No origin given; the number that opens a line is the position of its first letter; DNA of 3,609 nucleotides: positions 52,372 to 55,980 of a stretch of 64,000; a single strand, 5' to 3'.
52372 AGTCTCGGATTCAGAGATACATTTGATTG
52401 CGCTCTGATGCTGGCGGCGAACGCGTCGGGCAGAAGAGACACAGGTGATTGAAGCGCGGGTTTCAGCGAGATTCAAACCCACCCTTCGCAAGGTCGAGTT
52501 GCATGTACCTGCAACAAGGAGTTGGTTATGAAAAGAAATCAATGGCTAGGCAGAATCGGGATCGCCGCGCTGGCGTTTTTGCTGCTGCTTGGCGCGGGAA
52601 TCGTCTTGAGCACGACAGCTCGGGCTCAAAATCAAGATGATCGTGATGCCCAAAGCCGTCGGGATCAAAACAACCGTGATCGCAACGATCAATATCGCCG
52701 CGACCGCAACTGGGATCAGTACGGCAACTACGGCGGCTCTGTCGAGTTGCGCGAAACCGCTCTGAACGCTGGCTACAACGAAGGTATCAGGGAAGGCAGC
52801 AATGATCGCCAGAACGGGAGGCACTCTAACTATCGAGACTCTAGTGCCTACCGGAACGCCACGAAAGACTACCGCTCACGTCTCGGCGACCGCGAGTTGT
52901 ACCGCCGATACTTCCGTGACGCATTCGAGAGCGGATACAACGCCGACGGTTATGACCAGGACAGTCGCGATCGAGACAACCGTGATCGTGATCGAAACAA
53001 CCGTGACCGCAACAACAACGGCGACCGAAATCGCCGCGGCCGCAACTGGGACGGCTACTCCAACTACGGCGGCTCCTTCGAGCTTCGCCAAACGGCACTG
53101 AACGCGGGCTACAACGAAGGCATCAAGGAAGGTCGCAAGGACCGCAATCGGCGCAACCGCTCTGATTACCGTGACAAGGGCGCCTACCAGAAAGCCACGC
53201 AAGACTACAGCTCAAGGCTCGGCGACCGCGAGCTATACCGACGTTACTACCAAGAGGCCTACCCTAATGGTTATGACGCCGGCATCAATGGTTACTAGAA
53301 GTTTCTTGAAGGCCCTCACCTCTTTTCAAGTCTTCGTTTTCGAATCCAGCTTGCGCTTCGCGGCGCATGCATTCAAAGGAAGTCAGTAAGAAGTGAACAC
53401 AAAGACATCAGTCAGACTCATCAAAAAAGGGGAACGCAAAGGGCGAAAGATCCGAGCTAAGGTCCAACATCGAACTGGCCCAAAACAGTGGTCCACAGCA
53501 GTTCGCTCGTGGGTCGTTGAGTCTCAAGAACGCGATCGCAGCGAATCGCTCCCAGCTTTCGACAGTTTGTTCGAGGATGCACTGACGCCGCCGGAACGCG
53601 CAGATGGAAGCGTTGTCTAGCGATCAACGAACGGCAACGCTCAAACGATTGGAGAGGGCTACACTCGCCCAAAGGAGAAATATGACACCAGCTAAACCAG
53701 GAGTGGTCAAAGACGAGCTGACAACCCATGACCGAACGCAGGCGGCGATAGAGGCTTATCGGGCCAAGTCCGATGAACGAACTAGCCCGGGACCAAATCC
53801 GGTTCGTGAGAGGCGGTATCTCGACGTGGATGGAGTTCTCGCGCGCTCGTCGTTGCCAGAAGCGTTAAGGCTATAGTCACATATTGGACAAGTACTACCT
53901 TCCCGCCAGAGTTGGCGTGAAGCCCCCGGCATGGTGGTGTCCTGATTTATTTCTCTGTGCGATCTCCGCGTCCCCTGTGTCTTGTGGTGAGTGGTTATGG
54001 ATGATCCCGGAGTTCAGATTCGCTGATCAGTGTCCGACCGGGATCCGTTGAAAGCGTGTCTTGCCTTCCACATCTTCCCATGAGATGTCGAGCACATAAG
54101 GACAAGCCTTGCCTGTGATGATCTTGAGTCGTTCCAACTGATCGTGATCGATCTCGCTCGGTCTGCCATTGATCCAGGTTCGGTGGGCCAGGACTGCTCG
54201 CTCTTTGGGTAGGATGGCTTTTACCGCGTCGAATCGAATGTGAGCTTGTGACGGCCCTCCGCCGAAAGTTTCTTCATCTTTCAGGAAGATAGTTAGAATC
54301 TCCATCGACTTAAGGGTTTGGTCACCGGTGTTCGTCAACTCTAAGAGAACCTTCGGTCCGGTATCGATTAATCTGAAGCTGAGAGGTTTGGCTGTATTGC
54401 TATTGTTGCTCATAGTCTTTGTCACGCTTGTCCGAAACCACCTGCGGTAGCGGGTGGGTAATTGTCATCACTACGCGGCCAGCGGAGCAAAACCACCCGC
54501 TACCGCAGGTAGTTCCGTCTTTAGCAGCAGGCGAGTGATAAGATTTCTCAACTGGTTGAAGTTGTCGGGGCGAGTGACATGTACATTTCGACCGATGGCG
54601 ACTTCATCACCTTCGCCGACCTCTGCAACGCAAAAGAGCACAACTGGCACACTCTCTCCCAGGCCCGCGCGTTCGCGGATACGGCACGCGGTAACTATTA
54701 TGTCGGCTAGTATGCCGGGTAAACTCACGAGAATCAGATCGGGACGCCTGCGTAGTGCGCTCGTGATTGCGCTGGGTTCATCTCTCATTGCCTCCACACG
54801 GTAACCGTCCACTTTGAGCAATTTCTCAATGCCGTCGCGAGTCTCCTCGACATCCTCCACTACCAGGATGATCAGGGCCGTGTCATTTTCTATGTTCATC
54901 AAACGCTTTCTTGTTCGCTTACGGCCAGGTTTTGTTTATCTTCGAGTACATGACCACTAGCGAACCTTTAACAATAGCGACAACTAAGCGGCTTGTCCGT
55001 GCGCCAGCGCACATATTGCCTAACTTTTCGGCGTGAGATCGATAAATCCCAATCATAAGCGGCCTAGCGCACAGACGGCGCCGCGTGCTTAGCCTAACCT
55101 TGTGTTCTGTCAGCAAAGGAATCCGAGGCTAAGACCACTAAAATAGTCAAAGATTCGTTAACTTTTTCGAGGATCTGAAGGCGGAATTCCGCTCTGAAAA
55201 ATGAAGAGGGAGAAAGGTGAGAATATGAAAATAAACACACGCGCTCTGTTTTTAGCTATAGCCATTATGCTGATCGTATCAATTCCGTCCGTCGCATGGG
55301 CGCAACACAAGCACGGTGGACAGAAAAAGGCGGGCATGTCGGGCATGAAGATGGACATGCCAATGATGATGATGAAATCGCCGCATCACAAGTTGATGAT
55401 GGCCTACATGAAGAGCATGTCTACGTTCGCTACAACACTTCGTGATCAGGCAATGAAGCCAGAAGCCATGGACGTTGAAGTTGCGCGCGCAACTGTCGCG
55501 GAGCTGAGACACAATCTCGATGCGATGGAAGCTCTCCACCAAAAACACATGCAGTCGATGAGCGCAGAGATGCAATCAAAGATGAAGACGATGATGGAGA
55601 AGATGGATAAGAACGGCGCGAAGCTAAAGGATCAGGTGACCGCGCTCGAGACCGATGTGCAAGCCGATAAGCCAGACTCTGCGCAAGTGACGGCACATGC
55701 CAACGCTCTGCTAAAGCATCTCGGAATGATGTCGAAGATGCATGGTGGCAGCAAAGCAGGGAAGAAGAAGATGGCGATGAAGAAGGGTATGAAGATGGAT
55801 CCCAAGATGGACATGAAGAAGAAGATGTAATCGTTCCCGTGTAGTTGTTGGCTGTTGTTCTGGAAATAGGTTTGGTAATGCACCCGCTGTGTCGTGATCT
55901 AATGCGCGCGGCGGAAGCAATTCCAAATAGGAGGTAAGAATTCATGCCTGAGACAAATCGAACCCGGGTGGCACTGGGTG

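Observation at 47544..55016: Seven copies of a 21-bp CRP-type palindrome plus two Crp/Fnr paralogs define a compact regulon of small stress-type proteins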

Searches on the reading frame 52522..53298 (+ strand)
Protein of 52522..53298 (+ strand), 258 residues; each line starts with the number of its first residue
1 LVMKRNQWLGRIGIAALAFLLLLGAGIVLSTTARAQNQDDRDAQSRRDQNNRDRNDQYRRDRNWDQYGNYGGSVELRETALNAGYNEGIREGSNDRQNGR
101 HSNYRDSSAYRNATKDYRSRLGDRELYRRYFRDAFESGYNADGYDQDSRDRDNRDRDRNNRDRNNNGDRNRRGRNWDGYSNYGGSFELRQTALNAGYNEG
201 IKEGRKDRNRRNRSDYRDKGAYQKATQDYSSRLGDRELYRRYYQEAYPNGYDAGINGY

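Call 8: search_protein_families(library=pfam, proteins=[window:52522-53298:+], max_evalue=0.01)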
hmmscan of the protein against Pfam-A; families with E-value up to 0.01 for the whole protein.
window:52522-53298:+ (258 aa): 0 families

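Call 34: search_protein_families(library=ncbifam, proteins=[window:52522-53298:+], max_evalue=0.01)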
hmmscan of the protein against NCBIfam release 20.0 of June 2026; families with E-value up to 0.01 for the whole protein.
window:52522-53298:+ (258 aa): 1 family
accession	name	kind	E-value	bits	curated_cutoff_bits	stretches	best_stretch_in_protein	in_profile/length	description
NF041302.1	HMG_CoAsyn_Halo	equivalog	1.8e-05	23.9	800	0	211-246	280-315/443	hydroxymethylglutaryl-CoA synthase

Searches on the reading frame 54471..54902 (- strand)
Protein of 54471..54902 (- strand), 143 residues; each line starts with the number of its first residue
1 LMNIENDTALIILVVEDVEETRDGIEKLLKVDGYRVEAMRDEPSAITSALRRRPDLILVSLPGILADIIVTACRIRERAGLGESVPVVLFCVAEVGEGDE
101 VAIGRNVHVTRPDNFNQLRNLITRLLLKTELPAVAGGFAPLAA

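Call 8: search_protein_families(library=pfam, proteins=[window:54471-54902:-], max_evalue=0.01)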
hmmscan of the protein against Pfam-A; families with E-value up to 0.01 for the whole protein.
window:54471-54902:- (143 aa): 1 family
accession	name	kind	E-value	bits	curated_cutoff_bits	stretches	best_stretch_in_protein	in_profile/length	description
PF00072.30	Response_reg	-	9.3e-06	26.2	30.2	1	12-89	1-75/111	Response regulator receiver domain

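Call 34: search_protein_families(library=ncbifam, proteins=[window:54471-54902:-], max_evalue=0.01)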
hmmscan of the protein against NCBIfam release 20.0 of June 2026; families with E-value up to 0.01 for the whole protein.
window:54471-54902:- (143 aa): 17 families
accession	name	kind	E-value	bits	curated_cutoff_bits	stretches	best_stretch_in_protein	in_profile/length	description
TIGR02154.1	PhoB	equivalog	5.4e-06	25.9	296.2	1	11-115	4-109/226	phosphate regulon transcriptional regulator PhoB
NF041733.1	resp_reg_CseB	equivalog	5.9e-06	25.8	350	1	12-91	3-78/228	two-component system response regulator CseB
TIGR03787.1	marine_sort_RR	equivalog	2e-05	24.2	335.7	1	12-126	3-118/227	proteobacterial dedicated sortase system response regulator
NF051870.1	NAssimRespRegNtrX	equivalog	7.9e-05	21.7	600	1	12-60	4-52/452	nitrogen assimilation response regulator NtrX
NF040689.1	MtrAB_MtrA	equivalog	0.00021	20.7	300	1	12-91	1-76/219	MtrAB system response regulator MtrA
NF011874.0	PRK15347.1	equivalog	0.00032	18.8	852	1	10-121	691-805/921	two component system sensor kinase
NF040534.1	resp_reg_YycF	equivalog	0.0012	18.2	340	1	12-124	3-110/231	response regulator YycF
NF053854.1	RespRegPhoBBctds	equivalog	0.0014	18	270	1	12-112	1-101/225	two-component system response regulator PhoB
NF045717.1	DVU0259_DivK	exception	0.0028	17.8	160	1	12-61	5-54/117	DVU0259 family response regulator domain-containing protein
NF007005.1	PRK09468.1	equivalog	0.003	17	331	1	12-124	6-117/237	osmolarity response regulator transcription factor OmpR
NF000404.1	vanR-D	exception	0.0037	16.8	500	1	12-106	5-93/232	vancomycin resistance response regulator transcription factor VanR-D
TIGR01387.1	cztR_silR_copR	subfamily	0.0039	16.9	279.2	1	12-126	1-114/218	heavy metal response regulator transcription factor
NF008469.0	PRK11361.1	equivalog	0.0055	15.4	714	1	10-126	5-120/461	acetoacetate metabolism transcriptional regulator AtoC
NF008296.0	PRK11083.1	equivalog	0.0057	16.1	273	1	11-101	5-90/228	two-component system response regulator CreB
NF007935.0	PRK10651.1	equivalog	0.0075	15.5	250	1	6-96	3-92/216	two-component system response regulator NarL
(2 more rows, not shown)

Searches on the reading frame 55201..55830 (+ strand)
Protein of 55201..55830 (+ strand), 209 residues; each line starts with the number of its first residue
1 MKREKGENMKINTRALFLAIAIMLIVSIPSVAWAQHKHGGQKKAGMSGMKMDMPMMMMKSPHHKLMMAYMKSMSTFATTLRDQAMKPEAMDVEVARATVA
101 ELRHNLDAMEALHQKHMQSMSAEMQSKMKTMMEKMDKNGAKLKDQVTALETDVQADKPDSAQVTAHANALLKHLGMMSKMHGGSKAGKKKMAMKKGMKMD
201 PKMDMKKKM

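Call 8: search_protein_families(library=pfam, proteins=[window:55201-55830:+], max_evalue=0.01)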
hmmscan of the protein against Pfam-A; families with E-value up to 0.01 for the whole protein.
window:55201-55830:+ (209 aa): 2 families
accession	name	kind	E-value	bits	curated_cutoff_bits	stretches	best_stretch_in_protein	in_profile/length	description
PF04899.17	MbeD_MobD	-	0.002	18.7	21.6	1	103-154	6-59/70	MbeD/MobD like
PF00038.26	Filament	-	0.0063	16.6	40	1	83-168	203-287/313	Intermediate filament protein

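Call 34: search_protein_families(library=ncbifam, proteins=[window:55201-55830:+], max_evalue=0.01)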
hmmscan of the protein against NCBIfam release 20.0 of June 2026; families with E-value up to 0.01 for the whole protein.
window:55201-55830:+ (209 aa): 1 family
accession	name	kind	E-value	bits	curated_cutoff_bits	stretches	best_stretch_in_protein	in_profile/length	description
TIGR00344.1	alaS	equivalog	0.00054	18.3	457.05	1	69-196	721-847/847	alanine--tRNA ligase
